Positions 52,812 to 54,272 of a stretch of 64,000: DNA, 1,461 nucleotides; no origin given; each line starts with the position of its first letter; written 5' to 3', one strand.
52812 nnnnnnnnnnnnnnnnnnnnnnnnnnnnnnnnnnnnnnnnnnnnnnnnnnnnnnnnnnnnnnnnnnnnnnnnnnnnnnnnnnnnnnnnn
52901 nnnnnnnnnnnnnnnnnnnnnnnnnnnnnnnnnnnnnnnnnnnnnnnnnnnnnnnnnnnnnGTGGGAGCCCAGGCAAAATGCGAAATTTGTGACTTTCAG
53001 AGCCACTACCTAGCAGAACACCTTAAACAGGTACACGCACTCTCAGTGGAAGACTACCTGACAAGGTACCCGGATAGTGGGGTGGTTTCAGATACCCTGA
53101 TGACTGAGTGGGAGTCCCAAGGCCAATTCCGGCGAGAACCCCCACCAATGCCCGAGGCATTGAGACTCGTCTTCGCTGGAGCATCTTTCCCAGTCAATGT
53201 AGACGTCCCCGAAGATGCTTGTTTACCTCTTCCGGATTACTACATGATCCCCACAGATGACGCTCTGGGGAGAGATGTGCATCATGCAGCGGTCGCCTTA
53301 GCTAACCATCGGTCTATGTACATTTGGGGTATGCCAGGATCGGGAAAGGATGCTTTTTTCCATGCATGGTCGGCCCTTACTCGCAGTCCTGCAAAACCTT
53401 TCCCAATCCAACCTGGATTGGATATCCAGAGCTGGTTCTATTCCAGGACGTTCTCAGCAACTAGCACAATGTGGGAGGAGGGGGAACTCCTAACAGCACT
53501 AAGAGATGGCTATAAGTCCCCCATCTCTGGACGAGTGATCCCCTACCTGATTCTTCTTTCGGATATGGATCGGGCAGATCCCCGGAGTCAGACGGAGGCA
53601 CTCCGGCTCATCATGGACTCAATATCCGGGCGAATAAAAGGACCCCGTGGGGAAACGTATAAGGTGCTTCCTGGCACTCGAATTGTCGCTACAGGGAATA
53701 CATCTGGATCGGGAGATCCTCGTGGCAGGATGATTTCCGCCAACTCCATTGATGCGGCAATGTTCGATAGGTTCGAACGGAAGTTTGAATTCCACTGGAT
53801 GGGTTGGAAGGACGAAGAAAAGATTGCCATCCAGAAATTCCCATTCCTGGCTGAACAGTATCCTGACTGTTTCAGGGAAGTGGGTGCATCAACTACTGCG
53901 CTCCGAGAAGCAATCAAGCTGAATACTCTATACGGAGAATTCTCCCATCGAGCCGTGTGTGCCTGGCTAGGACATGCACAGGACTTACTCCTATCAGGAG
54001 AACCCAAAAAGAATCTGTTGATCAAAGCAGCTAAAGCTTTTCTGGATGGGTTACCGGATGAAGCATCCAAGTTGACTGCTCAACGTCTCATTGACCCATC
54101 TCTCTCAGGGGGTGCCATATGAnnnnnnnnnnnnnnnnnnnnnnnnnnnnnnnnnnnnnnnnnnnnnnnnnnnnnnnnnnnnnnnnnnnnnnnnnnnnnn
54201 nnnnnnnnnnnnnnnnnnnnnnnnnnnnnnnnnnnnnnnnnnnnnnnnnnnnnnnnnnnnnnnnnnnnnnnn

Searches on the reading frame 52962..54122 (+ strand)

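Call 61: search_protein_families(library=phrogs, proteins=[window:52962-54122:+], max_evalue=0.001)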
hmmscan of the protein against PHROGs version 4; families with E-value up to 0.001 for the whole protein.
window:52962-54122:+ (386 aa): 3 families
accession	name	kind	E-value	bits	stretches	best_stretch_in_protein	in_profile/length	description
phrog_249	-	moron, auxiliary metabolic gene and host takeover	4.4e-16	60.2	1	112-297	123-295/380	porphyrin biosynthesis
phrog_22215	-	unknown function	0.00017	22.4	1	6-46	5-45/324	-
phrog_16448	-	other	0.00074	18.9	0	105-276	438-590/680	ATPase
